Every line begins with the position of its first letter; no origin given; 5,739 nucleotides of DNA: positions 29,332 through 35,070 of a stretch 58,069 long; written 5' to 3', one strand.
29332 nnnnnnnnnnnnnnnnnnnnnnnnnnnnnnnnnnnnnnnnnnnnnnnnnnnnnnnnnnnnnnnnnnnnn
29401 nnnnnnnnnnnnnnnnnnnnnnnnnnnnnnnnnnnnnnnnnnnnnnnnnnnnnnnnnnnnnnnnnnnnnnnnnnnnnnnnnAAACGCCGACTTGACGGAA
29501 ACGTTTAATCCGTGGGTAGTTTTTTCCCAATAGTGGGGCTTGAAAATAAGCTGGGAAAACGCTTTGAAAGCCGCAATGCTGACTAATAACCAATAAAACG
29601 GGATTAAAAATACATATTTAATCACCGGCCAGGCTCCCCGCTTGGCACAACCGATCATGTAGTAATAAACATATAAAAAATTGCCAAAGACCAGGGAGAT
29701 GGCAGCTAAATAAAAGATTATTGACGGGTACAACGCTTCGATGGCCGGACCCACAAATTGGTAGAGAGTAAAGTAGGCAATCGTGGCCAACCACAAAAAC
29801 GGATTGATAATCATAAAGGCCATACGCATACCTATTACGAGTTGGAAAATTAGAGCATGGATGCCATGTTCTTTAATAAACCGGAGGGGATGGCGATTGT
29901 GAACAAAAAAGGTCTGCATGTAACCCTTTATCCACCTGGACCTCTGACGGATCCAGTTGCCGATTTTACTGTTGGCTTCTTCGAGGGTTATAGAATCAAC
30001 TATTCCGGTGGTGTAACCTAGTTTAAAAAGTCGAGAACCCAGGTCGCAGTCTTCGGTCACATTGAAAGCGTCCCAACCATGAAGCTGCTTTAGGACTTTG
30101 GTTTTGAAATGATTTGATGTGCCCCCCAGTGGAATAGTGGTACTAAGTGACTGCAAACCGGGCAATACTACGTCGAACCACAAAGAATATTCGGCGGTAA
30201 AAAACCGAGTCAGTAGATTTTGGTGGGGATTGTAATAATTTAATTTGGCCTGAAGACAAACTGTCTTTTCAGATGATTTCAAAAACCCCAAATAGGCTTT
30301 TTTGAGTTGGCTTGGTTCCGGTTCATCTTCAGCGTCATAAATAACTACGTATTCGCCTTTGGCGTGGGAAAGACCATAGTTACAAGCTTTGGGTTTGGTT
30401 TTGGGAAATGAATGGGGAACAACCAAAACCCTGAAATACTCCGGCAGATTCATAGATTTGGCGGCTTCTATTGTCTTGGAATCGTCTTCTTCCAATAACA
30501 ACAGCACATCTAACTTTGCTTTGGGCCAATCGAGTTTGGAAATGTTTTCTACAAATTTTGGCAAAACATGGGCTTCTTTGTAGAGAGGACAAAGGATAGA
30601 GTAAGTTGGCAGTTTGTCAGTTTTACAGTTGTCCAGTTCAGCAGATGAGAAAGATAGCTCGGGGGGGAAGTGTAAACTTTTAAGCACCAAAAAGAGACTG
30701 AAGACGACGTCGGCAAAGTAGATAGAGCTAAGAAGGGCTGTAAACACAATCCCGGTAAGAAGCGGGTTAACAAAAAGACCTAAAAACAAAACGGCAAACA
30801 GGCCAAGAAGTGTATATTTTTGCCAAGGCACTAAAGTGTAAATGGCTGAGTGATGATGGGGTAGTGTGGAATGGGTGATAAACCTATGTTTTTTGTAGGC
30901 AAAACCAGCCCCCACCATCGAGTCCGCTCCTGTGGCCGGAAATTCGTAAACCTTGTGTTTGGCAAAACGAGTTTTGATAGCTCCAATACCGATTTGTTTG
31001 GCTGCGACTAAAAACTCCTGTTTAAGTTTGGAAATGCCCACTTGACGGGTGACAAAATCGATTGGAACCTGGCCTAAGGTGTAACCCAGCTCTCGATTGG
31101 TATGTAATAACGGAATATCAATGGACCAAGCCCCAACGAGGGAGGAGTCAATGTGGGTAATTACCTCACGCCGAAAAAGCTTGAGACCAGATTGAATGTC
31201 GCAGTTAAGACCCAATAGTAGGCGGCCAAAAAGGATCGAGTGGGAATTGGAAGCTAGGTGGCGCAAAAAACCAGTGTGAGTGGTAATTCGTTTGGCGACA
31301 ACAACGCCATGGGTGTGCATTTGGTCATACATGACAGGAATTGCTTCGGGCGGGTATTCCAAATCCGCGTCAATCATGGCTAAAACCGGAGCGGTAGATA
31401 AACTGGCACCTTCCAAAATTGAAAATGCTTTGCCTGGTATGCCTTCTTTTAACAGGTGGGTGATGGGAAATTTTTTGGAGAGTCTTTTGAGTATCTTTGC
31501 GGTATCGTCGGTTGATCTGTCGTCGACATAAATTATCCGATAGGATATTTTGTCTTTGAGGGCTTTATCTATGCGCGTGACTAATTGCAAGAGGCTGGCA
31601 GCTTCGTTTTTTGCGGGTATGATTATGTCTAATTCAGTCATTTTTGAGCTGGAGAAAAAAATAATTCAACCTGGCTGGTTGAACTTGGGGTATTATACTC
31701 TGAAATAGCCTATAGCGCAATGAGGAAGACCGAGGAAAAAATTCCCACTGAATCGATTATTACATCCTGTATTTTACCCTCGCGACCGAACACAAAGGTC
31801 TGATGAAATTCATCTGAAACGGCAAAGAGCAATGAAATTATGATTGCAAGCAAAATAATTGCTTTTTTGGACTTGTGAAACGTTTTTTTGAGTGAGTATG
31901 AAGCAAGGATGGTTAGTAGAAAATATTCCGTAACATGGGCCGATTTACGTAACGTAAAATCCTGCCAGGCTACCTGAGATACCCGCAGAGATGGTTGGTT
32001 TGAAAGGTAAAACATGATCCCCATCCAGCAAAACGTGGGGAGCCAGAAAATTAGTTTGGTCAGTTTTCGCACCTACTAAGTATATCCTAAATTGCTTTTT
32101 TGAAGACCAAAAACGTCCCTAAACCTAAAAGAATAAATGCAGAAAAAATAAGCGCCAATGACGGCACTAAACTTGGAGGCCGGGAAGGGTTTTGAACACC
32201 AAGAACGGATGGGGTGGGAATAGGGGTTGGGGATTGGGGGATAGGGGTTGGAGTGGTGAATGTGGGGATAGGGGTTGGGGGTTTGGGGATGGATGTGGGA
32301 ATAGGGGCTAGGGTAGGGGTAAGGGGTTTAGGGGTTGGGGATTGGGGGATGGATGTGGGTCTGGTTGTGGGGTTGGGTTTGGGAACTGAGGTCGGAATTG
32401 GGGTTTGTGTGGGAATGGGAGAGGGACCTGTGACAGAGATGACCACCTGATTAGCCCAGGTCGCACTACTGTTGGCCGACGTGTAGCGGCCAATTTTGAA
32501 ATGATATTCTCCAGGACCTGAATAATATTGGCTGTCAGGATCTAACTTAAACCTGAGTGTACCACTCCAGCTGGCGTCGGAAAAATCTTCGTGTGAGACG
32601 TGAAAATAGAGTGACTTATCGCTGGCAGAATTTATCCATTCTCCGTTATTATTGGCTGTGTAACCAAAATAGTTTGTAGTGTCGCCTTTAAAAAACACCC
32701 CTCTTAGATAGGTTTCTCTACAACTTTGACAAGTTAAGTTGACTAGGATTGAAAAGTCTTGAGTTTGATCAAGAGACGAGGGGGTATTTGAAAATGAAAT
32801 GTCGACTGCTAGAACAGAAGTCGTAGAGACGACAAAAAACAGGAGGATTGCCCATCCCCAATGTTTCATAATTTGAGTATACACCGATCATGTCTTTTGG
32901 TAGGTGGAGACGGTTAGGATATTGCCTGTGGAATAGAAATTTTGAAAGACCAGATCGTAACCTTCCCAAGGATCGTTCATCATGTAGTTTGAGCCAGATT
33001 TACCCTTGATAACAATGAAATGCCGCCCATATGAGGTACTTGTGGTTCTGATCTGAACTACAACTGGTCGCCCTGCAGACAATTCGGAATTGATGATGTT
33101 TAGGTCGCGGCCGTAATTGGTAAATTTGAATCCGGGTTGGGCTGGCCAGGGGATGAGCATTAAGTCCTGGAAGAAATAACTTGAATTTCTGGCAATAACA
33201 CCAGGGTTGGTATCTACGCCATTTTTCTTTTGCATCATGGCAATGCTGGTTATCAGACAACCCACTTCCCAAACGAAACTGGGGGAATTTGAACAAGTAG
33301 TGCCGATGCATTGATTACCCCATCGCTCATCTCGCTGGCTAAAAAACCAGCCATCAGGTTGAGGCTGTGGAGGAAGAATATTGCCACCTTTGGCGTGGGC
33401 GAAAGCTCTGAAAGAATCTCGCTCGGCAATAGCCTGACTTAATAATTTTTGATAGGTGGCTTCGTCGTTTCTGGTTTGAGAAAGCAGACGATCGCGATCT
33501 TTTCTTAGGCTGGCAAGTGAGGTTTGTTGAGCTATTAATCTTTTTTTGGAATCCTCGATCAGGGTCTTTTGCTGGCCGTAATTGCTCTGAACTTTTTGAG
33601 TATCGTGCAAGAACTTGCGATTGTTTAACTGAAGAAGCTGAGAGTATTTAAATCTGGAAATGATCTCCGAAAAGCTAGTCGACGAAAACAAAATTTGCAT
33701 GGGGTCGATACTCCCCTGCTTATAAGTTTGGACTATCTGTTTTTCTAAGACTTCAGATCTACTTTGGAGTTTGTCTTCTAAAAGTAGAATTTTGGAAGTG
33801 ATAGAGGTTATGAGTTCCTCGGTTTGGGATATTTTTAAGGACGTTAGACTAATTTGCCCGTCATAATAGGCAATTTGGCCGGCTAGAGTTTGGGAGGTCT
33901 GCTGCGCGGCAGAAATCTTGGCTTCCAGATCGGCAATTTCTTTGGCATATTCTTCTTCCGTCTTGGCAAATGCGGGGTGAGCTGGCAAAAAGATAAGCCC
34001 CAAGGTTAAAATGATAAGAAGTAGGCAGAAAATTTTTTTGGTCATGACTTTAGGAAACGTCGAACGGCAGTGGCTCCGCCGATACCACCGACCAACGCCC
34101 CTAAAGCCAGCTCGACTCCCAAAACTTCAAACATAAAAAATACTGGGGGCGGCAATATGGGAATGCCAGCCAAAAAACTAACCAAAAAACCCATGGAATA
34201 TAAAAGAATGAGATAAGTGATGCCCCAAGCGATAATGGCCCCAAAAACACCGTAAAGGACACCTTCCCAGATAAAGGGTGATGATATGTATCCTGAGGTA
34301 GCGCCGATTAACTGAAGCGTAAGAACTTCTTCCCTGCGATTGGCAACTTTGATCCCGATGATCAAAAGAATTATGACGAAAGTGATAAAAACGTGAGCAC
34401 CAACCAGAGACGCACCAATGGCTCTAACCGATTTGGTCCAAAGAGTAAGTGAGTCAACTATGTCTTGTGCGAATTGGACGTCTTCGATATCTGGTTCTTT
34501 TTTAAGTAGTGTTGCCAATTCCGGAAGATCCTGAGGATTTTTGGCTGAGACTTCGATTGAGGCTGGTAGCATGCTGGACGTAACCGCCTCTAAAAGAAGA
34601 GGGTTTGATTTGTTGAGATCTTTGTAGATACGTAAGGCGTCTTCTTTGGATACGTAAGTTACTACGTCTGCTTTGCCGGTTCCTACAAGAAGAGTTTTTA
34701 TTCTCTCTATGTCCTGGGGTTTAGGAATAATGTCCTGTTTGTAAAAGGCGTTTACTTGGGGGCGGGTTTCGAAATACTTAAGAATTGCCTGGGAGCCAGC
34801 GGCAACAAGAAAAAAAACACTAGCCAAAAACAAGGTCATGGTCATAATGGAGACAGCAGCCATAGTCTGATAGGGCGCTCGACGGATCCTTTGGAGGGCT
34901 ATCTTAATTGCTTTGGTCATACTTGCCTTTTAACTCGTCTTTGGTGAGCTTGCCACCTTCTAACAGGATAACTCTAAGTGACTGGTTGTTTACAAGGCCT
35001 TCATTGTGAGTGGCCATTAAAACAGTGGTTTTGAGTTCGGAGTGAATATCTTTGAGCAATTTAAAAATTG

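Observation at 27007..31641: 1544-aa single polypeptide combining four normally separate glycan-assembly functions (Dpm1-type GT2, processive QxxRW GT2 synthase, MOP/Wzx-like transporter, GT4)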

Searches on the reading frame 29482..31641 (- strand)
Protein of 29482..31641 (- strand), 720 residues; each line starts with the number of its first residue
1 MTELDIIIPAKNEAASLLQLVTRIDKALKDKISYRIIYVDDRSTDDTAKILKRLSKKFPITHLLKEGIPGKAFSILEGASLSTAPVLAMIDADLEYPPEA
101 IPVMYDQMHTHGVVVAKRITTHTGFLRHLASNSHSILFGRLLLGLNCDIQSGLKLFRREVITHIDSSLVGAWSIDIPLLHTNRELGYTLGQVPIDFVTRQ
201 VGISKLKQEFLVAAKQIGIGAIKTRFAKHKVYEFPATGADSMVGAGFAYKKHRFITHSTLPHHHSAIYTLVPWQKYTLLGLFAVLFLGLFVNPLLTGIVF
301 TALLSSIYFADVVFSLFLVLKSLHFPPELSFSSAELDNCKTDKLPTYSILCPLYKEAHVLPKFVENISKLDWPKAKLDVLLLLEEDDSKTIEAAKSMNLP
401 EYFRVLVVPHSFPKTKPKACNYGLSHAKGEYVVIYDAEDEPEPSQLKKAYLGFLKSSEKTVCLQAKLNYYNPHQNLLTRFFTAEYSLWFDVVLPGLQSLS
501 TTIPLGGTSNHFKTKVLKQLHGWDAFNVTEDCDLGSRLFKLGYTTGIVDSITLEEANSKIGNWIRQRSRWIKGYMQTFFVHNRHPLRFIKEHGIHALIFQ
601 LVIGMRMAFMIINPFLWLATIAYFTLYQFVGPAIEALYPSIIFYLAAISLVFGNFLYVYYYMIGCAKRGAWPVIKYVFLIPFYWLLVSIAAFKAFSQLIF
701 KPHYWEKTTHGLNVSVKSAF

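Call 50: predict_structure(alignment_id=A4)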
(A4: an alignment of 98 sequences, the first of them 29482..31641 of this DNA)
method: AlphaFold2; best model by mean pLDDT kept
length: 720 residues; sequences in the alignment: 98
mean_pLDDT: 89.4   pTM: 0.86
mean pLDDT of the five models: 89.4, 89.1, 88.9, 88.3, 85.9
residues with pLDDT >= 90: 447; 70-90: 244; 50-70: 25; < 50: 4
segments of 3 or more residues with pLDDT < 50: 717-720
pLDDT, mean of each block of 10 residues (from residue 1): 92 91 95 96 92 95 93 95 96 92 96 92 70 79 88 95 93 93 95 86 63 86 91 90 93 93 91 94 95 93 90 90 81 94 97 92 96 98 95 95 96 89 97 94 97 94 89 79 90 88 77 95 88 88 91 86 90 92 92 89 83 81 86 84 86 88 90 90 91 92 81 51
secondary structure, 60 per line:
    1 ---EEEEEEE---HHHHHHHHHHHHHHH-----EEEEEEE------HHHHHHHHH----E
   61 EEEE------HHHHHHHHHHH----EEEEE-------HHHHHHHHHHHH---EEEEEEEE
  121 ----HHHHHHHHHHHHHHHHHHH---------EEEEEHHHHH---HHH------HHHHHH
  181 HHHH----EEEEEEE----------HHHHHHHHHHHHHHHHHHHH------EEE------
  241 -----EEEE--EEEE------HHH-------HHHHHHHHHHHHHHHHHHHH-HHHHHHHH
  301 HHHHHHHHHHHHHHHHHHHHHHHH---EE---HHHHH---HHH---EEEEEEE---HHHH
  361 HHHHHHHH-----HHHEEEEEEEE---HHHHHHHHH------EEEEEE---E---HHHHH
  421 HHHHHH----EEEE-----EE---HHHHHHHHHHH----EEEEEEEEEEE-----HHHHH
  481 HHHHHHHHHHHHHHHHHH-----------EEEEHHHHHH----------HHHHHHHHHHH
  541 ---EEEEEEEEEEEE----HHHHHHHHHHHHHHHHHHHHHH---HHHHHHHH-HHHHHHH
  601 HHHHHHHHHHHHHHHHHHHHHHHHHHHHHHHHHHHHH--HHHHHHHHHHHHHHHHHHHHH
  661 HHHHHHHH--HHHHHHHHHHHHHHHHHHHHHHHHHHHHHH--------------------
elements in order (helices of 4 or more, strands of 3 or more residues): E4-10 H14-28 E34-40 H47-55 E60-64 H71-81 E86-90 H98-109 E113-120 H125-143 E153-157 H158-162 H175-184 E189-195 H206-225 E232-234 E246-249 E252-255 H272-291 H293-324 H333-337 E347-353 H357-368 E377-384 H388-396 E403-408 H416-426 E431-434 H445-455 E460-470 H476-498 E510-513 H514-519 H530-540 E544-555 H560-581 H585-592 H594-637 H640-668 H671-700

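Call 52: fold_search(model_id=the predicted structure, library=pdb)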
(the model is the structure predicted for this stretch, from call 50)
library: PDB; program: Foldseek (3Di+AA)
matches with E <= 10: 1585; with E <= 0.001: 311
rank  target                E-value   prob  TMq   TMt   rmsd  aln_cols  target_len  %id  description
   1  9b8v_E                7.3e-15  1.00  0.37  0.32  14.3       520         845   18  AlphaFold2 informed cryo-EM model of the E. coli cellulose synthase BcsAG3B6 complex (released 2025-02-19)
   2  7sp9_A                8.5e-15  1.00  0.37  0.51   8.3       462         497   12  Chlorella virus Hyaluronan Synthase in the GlcNAc-primed channel-closed state (released 2022-04-06)
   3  7sp7_A                2.1e-14  1.00  0.38  0.52   8.2       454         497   13  Chlorella virus hyaluronan synthase inhibited by UDP (released 2022-04-06)
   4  7sp8_A                2.9e-14  1.00  0.38  0.52   8.1       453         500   13  Chlorella virus Hyaluronan Synthase bound to UDP-GlcNAc (released 2022-04-06)
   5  2z86_B                3.1e-14  1.00  0.24  0.28  19.5       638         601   13  Crystal structure of chondroitin polymerase from Escherichia coli strain K4 (K4CP) complexed with UDP-GlcUA and UDP (released 2008-09-16)
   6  9ep0                  4.0e-14  1.00  0.26  0.53   3.6       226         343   24  Dolichyl phosphate mannose synthase in complex with donor (GDP-Man) and traces of acceptor (Dol55P) and product (Dol55P- (released 2025-10-01)
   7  9fnn_A                4.2e-14  1.00  0.38  0.35  10.8       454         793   19  Cryo-EM structure of the c-di-GMP-saturated 'crown'less Bcs macrocomplex for cellulose secretion in E. coli (released 2024-10-16)
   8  5mlz                  4.8e-14  1.00  0.27  0.54   3.2       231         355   26  Dolichyl phosphate mannose synthase in complex with GDP and Mg2+ (released 2017-08-09)
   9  8snc_A                5.6e-14  1.00  0.40  0.55   6.8       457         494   11  Chlorella virus Hyaluronan Synthase bound to GlcA extended GlcNAc primer (released 2024-05-01)
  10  8sne_A                7.3e-14  1.00  0.39  0.54   6.7       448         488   12  Chlorella virus Hyaluronan Synthase bound to GlcA extended GlcNAc primer and UDP (released 2024-05-01)
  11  2z87_B                9.4e-14  1.00  0.24  0.29  19.2       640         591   13  Crystal structure of chondroitin polymerase from Escherichia coli strain K4 (K4CP) complexed with UDP-GalNAc and UDP (released 2008-09-16)
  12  9yq2_A                1.2e-13  1.00  0.40  0.57   6.5       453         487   12  Chlorella virus hyaluronan synthase bound to DDM (released 2025-12-10)
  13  9yq5_A                1.2e-13  1.00  0.34  0.47  14.8       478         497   13  Chlorella virus hyaluronan synthase bound to an inserted UDP-GlcA (released 2025-12-10)
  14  9yq4_A                1.2e-13  1.00  0.40  0.56   6.4       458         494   12  Chlorella virus hyaluronan synthase bound to a proofreading UDP-GlcA (released 2025-12-10)
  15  9fmv_A                1.9e-13  1.00  0.33  0.31  12.3       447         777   20  Cryo-EM structure of the c-di-GMP-free synthase:pEtN transferase complex (BcsA-Bct-G3) from the E. coli cellulose secr (released 2024-10-16)
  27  9bhe_A                1.3e-12  1.00  0.28  0.62   2.7       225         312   24  Salmonella undecaprenyl-phosphate 4-deoxy-4-formamido-L-arabinose transferase (ArnC) bound to UDP (released 2025-02-12)
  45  9bhe_B                4.6e-11  1.00  0.27  0.60   3.0       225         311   24  Salmonella undecaprenyl-phosphate 4-deoxy-4-formamido-L-arabinose transferase (ArnC) bound to UDP (released 2025-02-12)
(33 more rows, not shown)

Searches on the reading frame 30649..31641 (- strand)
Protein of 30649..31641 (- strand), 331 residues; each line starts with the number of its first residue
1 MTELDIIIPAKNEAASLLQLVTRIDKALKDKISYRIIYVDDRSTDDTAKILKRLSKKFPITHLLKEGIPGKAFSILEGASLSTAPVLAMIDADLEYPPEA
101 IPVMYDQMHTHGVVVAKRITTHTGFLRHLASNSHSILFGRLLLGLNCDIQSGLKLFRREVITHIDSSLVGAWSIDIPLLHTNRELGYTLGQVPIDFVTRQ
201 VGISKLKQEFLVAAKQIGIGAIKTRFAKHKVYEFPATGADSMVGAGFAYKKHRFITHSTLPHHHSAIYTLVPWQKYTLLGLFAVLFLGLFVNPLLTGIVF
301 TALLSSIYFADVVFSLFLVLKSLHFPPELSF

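Call 6: search_protein_families(library=pfam, proteins=[window:30649-31641:-], max_evalue=10)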
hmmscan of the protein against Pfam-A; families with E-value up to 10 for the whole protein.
seq(331 aa): 2 families
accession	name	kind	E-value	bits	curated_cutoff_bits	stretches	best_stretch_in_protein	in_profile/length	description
PF00535.33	Glycos_transf_2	-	1.3e-21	77.7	23.3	1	6-160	2-163/168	Glycosyl transferase family 2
PF13641.12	Glyco_tranf_2_3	-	0.00052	20.5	27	1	6-113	5-116/230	Glycosyltransferase like family 2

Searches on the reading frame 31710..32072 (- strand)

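Call 12: search_protein_families(library=pfam, proteins=[window:31710-32072:-], max_evalue=0.001)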
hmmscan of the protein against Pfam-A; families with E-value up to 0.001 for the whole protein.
window:31710-32072:- (120 aa): 1 family
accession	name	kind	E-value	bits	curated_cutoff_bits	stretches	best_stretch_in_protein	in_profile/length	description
PF04892.17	VanZ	-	1.9e-15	58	30.1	1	9-118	1-122/126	VanZ like family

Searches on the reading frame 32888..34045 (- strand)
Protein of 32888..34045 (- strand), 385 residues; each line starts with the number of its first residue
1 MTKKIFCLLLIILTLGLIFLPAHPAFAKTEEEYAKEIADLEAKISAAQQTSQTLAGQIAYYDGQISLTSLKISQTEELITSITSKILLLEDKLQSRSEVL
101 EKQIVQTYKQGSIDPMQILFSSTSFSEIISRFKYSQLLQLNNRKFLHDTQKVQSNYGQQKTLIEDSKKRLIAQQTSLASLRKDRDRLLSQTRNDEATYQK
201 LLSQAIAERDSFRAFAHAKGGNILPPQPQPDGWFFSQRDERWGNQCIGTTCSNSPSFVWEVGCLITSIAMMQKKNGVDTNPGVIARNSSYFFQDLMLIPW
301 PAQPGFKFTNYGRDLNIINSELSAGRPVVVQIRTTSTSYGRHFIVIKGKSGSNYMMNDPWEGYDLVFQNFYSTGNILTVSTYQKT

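Call 12: search_protein_families(library=pfam, proteins=[window:32888-34045:-], max_evalue=0.001)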
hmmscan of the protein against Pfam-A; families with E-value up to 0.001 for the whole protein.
window:32888-34045:- (385 aa): 2 families
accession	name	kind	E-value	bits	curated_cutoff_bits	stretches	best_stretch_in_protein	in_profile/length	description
PF24568.1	CC_PcsB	-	3.4e-08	33.7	27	1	89-151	4-67/75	Peptidoglycan hydrolase PcsB, coiled-coil domain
PF13529.12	Peptidase_C39_2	-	4.1e-06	27.9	24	1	261-360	14-143/143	Peptidase_C39 like family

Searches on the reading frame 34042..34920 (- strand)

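Call 12: search_protein_families(library=pfam, proteins=[window:34042-34920:-], max_evalue=0.001)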
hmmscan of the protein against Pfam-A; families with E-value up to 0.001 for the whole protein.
window:34042-34920:- (292 aa): 2 families
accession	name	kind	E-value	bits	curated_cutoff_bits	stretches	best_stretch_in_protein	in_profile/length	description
PF18075.7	FtsX_ECD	-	1e-11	45.7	23.5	1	55-148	2-96/96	FtsX extracellular domain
PF02687.27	FtsX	-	2.2e-09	37.8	25.5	1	176-291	7-117/120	FtsX-like permease C-terminal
